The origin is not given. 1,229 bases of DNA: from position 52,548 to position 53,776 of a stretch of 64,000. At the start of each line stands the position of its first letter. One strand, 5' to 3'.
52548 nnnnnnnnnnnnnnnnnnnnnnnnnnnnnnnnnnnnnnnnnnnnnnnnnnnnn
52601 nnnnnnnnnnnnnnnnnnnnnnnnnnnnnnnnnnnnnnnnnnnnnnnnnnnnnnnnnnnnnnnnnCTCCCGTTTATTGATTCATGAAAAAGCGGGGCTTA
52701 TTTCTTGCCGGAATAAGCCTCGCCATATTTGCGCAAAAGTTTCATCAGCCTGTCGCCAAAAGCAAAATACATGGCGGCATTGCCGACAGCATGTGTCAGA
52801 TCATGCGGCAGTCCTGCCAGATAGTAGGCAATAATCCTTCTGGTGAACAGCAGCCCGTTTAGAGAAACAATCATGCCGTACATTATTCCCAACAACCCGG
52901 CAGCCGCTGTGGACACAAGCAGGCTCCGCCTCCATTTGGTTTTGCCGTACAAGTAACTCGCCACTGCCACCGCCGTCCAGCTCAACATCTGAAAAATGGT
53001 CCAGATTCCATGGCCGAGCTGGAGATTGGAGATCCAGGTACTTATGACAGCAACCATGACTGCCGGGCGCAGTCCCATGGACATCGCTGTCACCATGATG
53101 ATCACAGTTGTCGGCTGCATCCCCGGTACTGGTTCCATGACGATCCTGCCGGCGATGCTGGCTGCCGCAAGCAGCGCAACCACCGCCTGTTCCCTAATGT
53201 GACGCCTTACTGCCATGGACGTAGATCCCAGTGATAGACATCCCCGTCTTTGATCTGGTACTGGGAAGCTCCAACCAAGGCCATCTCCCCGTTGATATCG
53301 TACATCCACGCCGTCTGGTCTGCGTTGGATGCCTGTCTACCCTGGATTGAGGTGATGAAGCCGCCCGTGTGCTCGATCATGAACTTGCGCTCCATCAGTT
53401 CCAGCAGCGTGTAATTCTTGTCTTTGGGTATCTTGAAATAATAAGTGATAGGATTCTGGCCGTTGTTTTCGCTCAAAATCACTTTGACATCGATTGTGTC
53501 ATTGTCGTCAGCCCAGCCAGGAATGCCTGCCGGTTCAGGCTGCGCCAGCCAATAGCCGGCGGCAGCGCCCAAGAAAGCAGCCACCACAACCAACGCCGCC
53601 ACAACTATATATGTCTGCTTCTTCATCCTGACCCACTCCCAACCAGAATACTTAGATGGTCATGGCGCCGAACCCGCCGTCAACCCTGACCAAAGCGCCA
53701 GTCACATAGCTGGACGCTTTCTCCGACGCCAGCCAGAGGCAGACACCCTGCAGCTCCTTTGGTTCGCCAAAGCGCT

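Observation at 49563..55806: Single operon linking a LarA-family racemase/epimerase, an SDR dehydrogenase, a putative corrinoid/ECF uptake pair and a four-subunit Na+-pumping oxaloacetate-decarboxylase-type complex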

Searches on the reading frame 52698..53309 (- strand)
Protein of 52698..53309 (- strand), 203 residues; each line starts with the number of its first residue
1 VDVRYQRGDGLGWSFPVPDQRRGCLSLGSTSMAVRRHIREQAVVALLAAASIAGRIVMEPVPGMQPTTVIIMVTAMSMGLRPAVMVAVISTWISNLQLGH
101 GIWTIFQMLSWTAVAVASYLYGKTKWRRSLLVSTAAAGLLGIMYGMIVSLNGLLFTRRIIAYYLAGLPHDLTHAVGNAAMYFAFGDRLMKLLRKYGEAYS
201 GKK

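Call 3: search_protein_families(library=pfam, proteins=[window:52698-53309:-], max_evalue=0.01)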
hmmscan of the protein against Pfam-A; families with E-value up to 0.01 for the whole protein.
window:52698-53309:- (203 aa): 2 families
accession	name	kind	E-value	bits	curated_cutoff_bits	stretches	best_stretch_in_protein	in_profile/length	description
PF12822.12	ECF_trnsprt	-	7.3e-06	26.5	30.7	1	42-180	4-164/169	ECF transporter, substrate-specific component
PF07155.17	ECF-ribofla_trS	-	0.0019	18.7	26.7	1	38-162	4-137/172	ECF-type riboflavin transporter, S component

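Call 4: search_protein_families(library=ncbifam, proteins=[window:52698-53309:-], max_evalue=0.01)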
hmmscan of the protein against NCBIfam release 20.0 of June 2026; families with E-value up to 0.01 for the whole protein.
window:52698-53309:- (203 aa): 0 families

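Call 34: search_solved_structures(query=window:52698-53216:-, max_evalue=10, show_alignments=2)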
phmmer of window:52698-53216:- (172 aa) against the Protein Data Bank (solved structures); distinct sequences matched with E-value up to 10: 1.
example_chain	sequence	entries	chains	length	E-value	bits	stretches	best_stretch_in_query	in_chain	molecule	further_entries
6fnp_A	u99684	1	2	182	9.3e-21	77.7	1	6-155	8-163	Membrane protein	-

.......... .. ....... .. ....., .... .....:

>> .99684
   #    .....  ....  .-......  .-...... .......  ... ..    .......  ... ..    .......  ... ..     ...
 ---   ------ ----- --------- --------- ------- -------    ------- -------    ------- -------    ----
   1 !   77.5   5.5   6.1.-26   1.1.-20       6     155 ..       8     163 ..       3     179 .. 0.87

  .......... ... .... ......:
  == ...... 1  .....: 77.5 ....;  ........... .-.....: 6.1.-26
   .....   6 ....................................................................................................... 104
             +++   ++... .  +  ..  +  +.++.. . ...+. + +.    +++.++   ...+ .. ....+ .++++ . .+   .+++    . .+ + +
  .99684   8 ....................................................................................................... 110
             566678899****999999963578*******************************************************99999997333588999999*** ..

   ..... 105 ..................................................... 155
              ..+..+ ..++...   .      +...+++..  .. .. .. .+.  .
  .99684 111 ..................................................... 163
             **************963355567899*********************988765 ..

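Call 49: find_homologous_proteins(query=window:52698-53216:-, max_evalue=0.000001)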
Query window:52698-53216:- (172 aa): 13 proteins with E <= 0.000001 among 974 candidates.
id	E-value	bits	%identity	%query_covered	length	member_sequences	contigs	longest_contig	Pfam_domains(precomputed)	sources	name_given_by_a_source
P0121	4.4e-103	360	99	100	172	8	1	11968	PF12822.13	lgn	-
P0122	1.2e-84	300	80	100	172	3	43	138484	PF12822.13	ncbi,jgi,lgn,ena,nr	ncbi:MAG TPA: hypothetical protein GX739_02020 [Firmicutes bacterium]|nr:hypothetical protein [Bacil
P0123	2.9e-82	292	80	100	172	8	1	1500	PF12822.13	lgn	-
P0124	2.6e-81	289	76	100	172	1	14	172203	PF12822.13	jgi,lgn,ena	-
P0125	1.8e-68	248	62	100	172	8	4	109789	PF12822.13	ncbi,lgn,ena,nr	ncbi:MAG TPA: ECF transporter S component [Firmicutes bacterium]|nr:ECF transporter S component [Bac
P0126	3.3e-63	230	100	66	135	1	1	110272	PF12822.13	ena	-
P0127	3.3e-62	227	60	100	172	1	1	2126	PF12822.13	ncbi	-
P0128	1.0e-58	216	56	97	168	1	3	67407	PF07155.18,PF12822.13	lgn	-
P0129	3.9e-55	204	57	94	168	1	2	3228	PF12822.13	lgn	-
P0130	4.8e-53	197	53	98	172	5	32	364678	PF12822.13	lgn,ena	-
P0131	1.2e-48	183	51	98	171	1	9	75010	PF07155.18,PF12822.13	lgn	-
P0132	1.7e-26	111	40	84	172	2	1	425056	PF07155.18,PF12822.13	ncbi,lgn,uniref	ncbi:ECF transporter S component [Halobacillus mangrovi]|uniref:ECF transporter S component n=1 Tax=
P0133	1.6e-23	101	39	96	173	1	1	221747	PF07155.18,PF12822.13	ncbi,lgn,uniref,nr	ncbi:ECF transporter S component [Natribacillus halophilus]|uniref:Energy-coupling factor transport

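Call 50: find_encoding_contigs(protein=P0132, flank=6000, max_places=1)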
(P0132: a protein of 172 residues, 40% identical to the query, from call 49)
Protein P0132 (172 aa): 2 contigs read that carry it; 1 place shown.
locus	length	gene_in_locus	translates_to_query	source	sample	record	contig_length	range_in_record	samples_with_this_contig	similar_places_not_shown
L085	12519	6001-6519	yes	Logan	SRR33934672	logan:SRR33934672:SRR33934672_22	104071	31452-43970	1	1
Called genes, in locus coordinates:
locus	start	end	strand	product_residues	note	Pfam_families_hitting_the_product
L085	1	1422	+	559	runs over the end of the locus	PF05140:ResB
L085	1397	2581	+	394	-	PF01578:Cytochrom_C_asm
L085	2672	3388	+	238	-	PF00072:Response_reg, PF00486:Trans_reg_C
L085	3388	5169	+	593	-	PF18698:HisK_sensor, PF00672:HAMP, PF00512:HisKA, PF02518:HATPase_c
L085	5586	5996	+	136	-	PF14478:DUF4430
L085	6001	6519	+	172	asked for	PF07155:ECF-ribofla_trS, PF12822:ECF_trnsprt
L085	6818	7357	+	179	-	PF07638:Sigma70_ECF (weak), PF04542:Sigma70_r2, PF08281:Sigma70_r4_2, PF04545:Sigma70_r4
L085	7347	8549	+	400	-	-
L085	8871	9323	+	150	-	PF01381:HTH_3 (weak), PF12844:HTH_19 (weak)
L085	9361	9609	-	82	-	PF13459:Fer4_15, PF13370:Fer4_13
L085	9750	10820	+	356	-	PF09382:RQC (weak), PF14493:HTH_40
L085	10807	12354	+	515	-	PF04851:ResIII, PF00270:DEAD, PF00271:Helicase_C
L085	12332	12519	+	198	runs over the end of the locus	PF02517:Rce1-like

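Call 51: find_encoding_contigs(protein=P0133, flank=6000, max_places=1)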
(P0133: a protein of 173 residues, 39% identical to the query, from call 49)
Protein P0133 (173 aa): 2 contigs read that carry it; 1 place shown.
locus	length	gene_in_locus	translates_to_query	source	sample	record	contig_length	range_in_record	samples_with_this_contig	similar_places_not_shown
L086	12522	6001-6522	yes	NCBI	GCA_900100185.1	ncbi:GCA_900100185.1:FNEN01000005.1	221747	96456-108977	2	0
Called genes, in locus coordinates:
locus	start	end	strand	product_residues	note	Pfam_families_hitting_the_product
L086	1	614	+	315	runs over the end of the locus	-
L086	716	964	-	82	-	PF13183:Fer4_8 (weak)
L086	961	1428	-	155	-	PF13085:Fer2_3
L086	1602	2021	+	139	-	-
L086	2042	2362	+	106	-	-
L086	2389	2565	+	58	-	-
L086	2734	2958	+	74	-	-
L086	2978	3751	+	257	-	PF01547:SBP_bac_1, PF13531:SBP_bac_11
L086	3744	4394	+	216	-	PF00528:BPD_transp_1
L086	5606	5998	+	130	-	PF14478:DUF4430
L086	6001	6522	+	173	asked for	PF07155:ECF-ribofla_trS (weak), PF12822:ECF_trnsprt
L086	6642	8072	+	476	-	PF00367:PTS_EIIB, PF02378:PTS_EIIC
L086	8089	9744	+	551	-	PF00128:Alpha-amylase, PF16657:Malt_amylase_C (weak), PF23915:SusG_C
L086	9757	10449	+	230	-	PF00392:GntR, PF07702:UTRA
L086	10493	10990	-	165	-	PF00358:PTS_EIIA_1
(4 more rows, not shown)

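Call 52: find_encoding_contigs(protein=P0125, flank=8000, max_places=1)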
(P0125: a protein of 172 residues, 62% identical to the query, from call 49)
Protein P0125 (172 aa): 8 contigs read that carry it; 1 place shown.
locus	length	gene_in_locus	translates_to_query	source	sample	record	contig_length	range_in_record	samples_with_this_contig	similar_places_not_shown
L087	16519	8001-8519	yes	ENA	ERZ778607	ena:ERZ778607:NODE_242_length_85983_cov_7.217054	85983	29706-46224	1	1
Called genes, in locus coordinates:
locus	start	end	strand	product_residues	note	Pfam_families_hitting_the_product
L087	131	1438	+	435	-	PF01547:SBP_bac_1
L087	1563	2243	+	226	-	PF16316:DUF4956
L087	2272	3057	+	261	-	PF09359:VTC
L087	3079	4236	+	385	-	PF23952:LRR_EndoS (faint), PF13855:LRR_8 (faint), PF23598:LRR_14, PF12799:LRR_4 (weak), PF00932:LTD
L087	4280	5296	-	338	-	PF18152:DAHP_snth_FXD, PF00793:DAHP_synth_1, PF03102:NeuB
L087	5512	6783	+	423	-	PF09861:Lar_N, PF04015:DUF362 (weak)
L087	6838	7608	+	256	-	PF00106:adh_short, PF08659:KR, PF13561:adh_short_C2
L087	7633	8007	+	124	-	PF14478:DUF4430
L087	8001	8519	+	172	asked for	PF12822:ECF_trnsprt (weak)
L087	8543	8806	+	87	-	PF04277:OAD_gamma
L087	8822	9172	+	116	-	PF25919:BSH_CusB (faint), PF05896:NQRA_N (weak), PF25917:BSH_RND, PF25973:BSH_CzcB (faint), PF00364:Biotin_lipoyl, PF25984:BSH_YknX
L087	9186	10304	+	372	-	PF03977:OAD_beta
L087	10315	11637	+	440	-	PF00682:HMGL-like, PF02436:PYC_OADA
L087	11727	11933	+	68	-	-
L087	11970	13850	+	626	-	PF01095:Pectinesterase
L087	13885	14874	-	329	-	PF05343:Peptidase_M42, PF01546:Peptidase_M20, PF04389:Peptidase_M28 (weak)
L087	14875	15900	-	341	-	PF05343:Peptidase_M42, PF02127:Peptidase_M18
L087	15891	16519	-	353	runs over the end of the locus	PF05343:Peptidase_M42, PF01546:Peptidase_M20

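Call 53: find_encoding_contigs(protein=P0131, flank=8000, max_places=1)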
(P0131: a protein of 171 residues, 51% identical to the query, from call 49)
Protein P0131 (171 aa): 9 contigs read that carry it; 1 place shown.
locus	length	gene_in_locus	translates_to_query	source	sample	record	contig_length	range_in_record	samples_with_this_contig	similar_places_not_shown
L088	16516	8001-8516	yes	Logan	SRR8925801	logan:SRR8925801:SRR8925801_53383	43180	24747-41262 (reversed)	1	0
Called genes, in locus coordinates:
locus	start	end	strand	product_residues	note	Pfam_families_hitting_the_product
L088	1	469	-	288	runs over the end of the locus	PF00800:PDT, PF01842:ACT (faint)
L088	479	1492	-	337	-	PF18152:DAHP_snth_FXD, PF00793:DAHP_synth_1, PF03102:NeuB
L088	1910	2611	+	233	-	PF03591:AzlC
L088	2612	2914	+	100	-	PF05437:AzlD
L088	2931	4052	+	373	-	PF00696:AA_kinase, PF01472:PUA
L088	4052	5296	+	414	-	PF00171:Aldedh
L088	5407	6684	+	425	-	PF09861:Lar_N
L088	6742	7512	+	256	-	PF00106:adh_short, PF08659:KR, PF13561:adh_short_C2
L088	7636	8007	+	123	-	PF14478:DUF4430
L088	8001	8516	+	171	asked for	PF07155:ECF-ribofla_trS (faint), PF12822:ECF_trnsprt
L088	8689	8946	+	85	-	-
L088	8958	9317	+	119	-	PF00364:Biotin_lipoyl, PF25917:BSH_RND, PF25973:BSH_CzcB (faint), PF25984:BSH_YknX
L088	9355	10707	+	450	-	PF00682:HMGL-like, PF02436:PYC_OADA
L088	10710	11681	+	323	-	PF01156:IU_nuc_hydro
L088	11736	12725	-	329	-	PF05343:Peptidase_M42, PF01546:Peptidase_M20, PF04389:Peptidase_M28 (weak)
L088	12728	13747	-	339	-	PF05343:Peptidase_M42, PF01546:Peptidase_M20 (weak), PF02127:Peptidase_M18 (weak)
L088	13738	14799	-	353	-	PF05343:Peptidase_M42, PF01546:Peptidase_M20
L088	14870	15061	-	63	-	-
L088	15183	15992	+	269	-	PF01734:Patatin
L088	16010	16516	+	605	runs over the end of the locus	PF00009:GTP_EFTU, PF01926:MMR_HSR1 (weak), PF22042:EF-G_D2, PF03144:GTP_EFTU_D2, PF00679:EFG_C, PF21018:BipA_C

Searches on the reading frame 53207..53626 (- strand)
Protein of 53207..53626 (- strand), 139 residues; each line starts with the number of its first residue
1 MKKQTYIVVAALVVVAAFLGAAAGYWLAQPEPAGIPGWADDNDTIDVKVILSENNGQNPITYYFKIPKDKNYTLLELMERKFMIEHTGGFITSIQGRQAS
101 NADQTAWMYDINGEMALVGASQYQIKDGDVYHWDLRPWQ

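Call 3: search_protein_families(library=pfam, proteins=[window:53207-53626:-], max_evalue=0.01)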
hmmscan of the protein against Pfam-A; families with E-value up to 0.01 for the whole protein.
window:53207-53626:- (139 aa): 1 family
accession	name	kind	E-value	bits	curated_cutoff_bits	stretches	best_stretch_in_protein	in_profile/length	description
PF14478.12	DUF4430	-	1.3e-17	64.4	23.8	1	73-135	3-70/72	Domain of unknown function (DUF4430)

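Call 4: search_protein_families(library=ncbifam, proteins=[window:53207-53626:-], max_evalue=0.01)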
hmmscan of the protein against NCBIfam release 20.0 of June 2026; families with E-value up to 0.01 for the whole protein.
window:53207-53626:- (139 aa): 0 families

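Call 35: search_solved_structures(query=window:53207-53626:-, max_evalue=10, show_alignments=2)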
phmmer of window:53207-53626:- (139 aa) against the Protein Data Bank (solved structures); distinct sequences matched with E-value up to 10: 7.
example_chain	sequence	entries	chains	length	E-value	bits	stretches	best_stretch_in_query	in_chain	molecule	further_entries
3u7z_A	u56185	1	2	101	0.017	18.5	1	64-136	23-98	putative metal binding protein RUMGNA_00854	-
4kki_A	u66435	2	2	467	0.027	17.8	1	87-129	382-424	Transcobalamin-1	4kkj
2il5_A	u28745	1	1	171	0.14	15.5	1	33-82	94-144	Hypothetical protein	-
5x9r_A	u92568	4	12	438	0.8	13.1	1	7-29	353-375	Citrate-sodium symporter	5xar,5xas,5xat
9lsh_A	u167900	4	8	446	0.83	13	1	7-29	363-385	Citrate/sodium symporter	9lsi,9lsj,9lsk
4r1i_A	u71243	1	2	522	1.3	12.4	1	6-47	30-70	Aminobenzoyl-glutamate transporter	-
5a1s_A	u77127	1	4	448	1.5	12.2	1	7-29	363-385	CITRATE-SODIUM SYMPORTER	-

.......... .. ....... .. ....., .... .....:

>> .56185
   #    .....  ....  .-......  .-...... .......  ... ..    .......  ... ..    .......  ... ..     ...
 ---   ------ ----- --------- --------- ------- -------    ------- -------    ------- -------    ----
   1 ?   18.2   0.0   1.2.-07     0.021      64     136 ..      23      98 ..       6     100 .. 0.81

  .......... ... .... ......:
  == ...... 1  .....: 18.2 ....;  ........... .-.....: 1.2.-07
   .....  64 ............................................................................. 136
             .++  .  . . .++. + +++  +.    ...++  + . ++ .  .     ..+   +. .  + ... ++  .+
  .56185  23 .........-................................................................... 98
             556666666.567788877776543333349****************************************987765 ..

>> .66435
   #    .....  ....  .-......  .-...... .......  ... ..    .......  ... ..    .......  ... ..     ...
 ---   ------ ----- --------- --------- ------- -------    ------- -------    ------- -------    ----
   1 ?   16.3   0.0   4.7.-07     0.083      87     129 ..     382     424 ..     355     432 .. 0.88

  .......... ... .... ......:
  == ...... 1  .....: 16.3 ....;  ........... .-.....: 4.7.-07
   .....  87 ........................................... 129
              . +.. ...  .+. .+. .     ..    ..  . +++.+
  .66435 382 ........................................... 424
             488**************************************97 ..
